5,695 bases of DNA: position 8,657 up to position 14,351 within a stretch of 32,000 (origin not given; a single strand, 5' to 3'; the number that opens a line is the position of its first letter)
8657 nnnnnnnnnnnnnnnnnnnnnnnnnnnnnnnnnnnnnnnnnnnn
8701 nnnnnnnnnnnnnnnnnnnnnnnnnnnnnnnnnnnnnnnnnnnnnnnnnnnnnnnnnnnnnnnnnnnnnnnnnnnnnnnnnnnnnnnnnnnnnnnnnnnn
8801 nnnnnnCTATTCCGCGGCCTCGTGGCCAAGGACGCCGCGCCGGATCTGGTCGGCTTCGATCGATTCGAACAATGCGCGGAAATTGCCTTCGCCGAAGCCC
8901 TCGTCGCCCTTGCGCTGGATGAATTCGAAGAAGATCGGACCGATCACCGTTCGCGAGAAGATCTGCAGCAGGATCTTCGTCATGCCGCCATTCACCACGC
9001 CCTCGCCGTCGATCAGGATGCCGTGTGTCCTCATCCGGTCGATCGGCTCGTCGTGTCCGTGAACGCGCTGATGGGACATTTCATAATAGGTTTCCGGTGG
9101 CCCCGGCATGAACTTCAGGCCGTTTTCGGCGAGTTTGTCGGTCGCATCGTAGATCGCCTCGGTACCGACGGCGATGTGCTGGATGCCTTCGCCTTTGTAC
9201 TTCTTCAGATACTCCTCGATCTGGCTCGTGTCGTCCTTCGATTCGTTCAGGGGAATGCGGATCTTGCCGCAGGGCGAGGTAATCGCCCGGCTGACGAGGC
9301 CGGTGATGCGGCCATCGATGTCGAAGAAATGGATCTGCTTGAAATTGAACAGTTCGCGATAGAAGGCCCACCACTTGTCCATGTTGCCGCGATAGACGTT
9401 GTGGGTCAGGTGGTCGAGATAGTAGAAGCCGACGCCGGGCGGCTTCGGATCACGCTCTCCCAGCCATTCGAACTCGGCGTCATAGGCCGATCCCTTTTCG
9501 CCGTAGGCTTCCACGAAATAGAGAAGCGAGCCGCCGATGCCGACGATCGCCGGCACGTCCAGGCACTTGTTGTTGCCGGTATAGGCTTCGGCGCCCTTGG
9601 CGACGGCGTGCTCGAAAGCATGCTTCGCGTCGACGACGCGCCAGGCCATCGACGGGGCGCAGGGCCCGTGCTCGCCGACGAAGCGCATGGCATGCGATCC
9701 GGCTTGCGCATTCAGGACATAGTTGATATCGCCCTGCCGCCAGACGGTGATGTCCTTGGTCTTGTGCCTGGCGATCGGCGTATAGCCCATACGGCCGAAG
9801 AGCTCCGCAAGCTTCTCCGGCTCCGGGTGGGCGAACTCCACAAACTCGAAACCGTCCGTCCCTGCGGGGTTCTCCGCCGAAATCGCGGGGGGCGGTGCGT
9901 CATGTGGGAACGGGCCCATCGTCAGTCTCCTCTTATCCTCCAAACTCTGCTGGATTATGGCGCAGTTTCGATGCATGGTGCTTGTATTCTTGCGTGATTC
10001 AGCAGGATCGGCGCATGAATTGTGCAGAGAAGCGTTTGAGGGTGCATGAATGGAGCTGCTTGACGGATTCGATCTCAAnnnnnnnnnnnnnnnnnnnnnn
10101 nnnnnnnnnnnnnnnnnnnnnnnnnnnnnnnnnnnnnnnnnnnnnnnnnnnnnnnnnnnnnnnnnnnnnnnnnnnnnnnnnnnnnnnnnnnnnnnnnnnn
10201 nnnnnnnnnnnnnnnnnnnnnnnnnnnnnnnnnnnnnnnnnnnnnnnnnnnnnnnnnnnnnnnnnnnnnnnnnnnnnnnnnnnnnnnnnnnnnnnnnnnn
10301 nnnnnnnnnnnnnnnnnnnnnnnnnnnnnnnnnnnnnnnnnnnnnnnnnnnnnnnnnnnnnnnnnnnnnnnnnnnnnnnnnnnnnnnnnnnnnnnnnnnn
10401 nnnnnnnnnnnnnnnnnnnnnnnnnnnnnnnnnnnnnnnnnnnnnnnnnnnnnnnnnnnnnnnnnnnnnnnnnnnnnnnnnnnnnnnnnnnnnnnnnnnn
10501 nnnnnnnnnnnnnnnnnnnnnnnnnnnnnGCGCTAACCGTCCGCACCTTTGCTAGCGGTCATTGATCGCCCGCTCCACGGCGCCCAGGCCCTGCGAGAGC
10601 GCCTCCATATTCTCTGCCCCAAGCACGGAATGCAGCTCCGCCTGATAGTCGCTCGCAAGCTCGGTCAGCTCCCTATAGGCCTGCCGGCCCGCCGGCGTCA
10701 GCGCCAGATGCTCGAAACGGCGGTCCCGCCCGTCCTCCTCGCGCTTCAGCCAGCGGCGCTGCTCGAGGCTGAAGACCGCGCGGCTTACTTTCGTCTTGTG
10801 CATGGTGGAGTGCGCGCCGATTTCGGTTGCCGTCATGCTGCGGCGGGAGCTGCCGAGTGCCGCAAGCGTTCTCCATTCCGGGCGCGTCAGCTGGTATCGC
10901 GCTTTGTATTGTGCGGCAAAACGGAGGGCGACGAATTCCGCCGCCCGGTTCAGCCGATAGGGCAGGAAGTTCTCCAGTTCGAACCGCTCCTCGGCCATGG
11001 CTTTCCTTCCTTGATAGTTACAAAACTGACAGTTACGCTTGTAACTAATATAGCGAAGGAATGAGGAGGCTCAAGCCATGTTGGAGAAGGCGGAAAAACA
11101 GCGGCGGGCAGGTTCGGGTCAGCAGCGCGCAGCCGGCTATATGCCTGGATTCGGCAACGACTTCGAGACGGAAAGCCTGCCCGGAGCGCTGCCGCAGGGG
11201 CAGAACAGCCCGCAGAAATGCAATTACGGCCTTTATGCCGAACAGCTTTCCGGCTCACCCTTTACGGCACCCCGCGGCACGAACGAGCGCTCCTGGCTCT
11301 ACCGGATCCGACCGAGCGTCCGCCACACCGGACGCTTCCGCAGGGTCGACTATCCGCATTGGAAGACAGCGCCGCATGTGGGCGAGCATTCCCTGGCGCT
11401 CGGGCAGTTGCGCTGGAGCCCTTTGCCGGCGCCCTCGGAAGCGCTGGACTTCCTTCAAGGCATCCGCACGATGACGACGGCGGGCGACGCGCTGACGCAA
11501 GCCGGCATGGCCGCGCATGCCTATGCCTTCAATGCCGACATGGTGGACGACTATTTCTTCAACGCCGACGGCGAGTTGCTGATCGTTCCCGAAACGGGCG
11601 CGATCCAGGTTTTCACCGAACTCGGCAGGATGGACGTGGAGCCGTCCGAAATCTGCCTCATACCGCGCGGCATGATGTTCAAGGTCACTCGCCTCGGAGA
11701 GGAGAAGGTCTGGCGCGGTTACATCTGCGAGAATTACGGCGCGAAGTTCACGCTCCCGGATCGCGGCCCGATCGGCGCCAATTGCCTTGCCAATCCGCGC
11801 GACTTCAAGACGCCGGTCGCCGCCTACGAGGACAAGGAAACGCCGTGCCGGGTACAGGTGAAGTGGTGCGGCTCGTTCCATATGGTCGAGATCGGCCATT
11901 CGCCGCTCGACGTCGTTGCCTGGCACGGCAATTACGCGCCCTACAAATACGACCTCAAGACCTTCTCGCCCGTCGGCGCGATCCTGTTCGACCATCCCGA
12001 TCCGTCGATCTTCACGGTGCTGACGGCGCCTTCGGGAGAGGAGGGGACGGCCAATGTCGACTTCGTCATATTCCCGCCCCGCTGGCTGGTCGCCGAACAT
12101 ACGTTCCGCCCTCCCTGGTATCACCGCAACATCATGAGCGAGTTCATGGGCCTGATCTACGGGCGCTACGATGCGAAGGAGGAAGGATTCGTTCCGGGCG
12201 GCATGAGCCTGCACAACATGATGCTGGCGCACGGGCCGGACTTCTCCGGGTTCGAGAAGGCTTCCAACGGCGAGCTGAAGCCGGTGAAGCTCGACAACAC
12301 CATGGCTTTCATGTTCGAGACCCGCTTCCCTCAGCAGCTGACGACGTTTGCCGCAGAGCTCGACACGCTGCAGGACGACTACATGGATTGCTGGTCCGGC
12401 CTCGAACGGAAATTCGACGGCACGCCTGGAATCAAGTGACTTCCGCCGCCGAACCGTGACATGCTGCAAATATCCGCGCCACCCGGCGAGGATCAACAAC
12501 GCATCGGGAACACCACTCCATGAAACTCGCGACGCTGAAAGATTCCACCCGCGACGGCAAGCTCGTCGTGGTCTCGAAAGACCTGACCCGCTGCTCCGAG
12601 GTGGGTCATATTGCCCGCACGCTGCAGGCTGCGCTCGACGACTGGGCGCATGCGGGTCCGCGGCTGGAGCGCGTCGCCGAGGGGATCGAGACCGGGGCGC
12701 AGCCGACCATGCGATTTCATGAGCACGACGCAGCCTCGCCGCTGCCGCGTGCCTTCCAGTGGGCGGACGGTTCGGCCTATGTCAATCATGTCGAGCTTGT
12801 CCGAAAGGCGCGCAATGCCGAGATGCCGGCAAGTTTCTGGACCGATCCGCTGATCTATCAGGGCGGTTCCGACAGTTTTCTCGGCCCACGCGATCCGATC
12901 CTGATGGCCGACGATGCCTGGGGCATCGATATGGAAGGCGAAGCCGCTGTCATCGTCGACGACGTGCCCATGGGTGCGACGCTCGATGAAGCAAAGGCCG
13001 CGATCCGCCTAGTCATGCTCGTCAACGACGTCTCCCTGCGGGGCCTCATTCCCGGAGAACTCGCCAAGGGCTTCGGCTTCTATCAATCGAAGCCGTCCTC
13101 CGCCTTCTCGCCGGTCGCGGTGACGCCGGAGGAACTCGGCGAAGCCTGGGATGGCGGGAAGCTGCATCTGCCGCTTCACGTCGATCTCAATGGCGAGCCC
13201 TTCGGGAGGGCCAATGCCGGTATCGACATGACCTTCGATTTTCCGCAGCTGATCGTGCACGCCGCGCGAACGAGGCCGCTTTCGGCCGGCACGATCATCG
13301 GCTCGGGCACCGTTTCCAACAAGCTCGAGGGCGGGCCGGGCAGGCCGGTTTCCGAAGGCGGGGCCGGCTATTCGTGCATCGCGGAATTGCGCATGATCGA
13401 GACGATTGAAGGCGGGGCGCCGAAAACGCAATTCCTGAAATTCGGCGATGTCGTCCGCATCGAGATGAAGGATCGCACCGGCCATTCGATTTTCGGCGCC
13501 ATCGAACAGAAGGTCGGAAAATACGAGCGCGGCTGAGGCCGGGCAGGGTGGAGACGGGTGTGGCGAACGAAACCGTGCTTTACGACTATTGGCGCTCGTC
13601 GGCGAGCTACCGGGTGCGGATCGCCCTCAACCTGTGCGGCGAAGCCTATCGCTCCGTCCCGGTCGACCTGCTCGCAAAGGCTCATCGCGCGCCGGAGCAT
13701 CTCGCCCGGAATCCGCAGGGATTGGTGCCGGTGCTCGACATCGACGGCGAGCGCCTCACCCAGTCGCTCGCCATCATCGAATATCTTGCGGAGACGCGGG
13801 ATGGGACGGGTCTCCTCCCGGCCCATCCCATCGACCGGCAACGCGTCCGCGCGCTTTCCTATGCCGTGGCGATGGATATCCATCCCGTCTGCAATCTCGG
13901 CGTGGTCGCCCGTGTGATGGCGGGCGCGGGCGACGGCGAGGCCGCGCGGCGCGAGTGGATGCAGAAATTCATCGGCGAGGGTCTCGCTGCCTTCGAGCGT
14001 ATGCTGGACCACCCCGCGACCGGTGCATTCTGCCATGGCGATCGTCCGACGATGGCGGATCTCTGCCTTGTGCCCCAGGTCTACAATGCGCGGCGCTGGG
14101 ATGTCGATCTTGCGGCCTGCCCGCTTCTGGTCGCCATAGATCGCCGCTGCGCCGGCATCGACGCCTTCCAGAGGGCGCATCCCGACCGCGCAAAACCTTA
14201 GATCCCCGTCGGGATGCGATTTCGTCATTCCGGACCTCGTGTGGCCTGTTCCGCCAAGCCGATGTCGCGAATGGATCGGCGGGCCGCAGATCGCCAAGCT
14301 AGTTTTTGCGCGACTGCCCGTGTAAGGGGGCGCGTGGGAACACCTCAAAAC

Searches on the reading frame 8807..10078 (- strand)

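Call 12: search_protein_families(library=pfam, proteins=[window:8807-10078:-], max_evalue=0.001)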
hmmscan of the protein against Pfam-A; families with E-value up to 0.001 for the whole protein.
window:8807-10078:- (423 aa): 3 families
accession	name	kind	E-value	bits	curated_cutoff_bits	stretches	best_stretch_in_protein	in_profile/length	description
PF14696.12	Glyoxalase_5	-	4.6e-50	169.9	27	1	69-204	2-139/139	Hydroxyphenylpyruvate dioxygenase, HPPD, N-terminal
PF00903.31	Glyoxalase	-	3.6e-14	53.6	20.6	1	221-334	2-106/121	Glyoxalase/Bleomycin resistance protein/Dioxygenase superfamily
PF13669.12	Glyoxalase_4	-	7.1e-08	33.2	27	1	237-330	14-100/109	Glyoxalase/Bleomycin resistance protein/Dioxygenase superfamily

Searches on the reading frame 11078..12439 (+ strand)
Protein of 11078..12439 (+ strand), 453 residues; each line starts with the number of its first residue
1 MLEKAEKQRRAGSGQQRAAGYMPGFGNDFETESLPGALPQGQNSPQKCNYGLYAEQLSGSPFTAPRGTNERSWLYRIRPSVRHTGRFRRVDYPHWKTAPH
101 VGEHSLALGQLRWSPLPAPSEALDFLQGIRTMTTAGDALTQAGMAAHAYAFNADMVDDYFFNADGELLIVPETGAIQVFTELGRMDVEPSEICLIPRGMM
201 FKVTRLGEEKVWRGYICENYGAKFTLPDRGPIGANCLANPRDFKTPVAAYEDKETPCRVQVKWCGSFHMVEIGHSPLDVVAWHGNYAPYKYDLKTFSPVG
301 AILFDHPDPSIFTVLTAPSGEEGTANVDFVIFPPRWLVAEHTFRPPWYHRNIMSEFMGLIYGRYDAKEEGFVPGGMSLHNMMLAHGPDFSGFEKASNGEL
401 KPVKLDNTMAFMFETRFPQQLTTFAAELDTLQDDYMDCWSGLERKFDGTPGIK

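Call 12: search_protein_families(library=pfam, proteins=[window:11078-12439:+], max_evalue=0.001)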
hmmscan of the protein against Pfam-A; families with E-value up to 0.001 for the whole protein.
window:11078-12439:+ (453 aa): 2 families
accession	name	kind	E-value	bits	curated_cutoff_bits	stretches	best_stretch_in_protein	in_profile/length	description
PF20510.4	HgmA_N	-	1.5e-128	428.3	20.2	1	21-293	2-273/273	Homogentisate 1,2-dioxygenase N-terminal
PF04209.19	HgmA_C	-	1.9e-80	268.4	21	1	294-446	1-153/153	Homogentisate 1,2-dioxygenase C-terminal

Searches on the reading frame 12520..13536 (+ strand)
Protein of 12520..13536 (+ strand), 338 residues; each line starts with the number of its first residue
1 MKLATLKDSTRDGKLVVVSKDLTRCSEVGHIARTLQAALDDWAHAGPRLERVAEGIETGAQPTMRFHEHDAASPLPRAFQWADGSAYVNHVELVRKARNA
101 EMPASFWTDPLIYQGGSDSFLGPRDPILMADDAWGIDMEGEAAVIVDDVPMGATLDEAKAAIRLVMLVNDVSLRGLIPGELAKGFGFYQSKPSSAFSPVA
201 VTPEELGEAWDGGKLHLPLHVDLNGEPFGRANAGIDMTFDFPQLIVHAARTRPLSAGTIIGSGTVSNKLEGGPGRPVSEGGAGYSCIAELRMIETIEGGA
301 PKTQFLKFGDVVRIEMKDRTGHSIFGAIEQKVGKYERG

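Call 12: search_protein_families(library=pfam, proteins=[window:12520-13536:+], max_evalue=0.001)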
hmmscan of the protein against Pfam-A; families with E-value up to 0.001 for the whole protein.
window:12520-13536:+ (338 aa): 2 families
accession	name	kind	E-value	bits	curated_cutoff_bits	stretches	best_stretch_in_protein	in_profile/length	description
PF01557.24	FAA_hydrolase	-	1.7e-37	129.6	23.9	1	81-332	3-213/214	Fumarylacetoacetate (FAA) hydrolase C-terminal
PF18288.6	FAA_hydro_N_2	-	4.8e-26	91.5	25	1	1-77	1-78/78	Fumarylacetoacetase N-terminal domain 2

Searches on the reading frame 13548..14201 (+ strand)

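Call 12: search_protein_families(library=pfam, proteins=[window:13548-14201:+], max_evalue=0.001)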
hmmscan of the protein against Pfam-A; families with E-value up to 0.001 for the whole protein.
window:13548-14201:+ (217 aa): 5 families
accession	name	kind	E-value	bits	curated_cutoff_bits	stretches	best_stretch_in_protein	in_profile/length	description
PF02798.26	GST_N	-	3.2e-15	56.7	20.9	1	11-82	5-76/76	Glutathione S-transferase, N-terminal domain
PF13409.12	GST_N_2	-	4e-13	50.2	25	1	17-82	2-69/70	Glutathione S-transferase, N-terminal domain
PF13417.12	GST_N_3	-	1.9e-12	47.7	22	1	11-86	1-73/75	Glutathione S-transferase, N-terminal domain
PF13410.11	GST_C_2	-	2.5e-06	27.9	24.9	1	142-188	11-54/69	Glutathione S-transferase, C-terminal domain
PF14497.11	GST_C_3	-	0.00069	20.2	21.6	0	131-180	19-68/104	Glutathione S-transferase, C-terminal domain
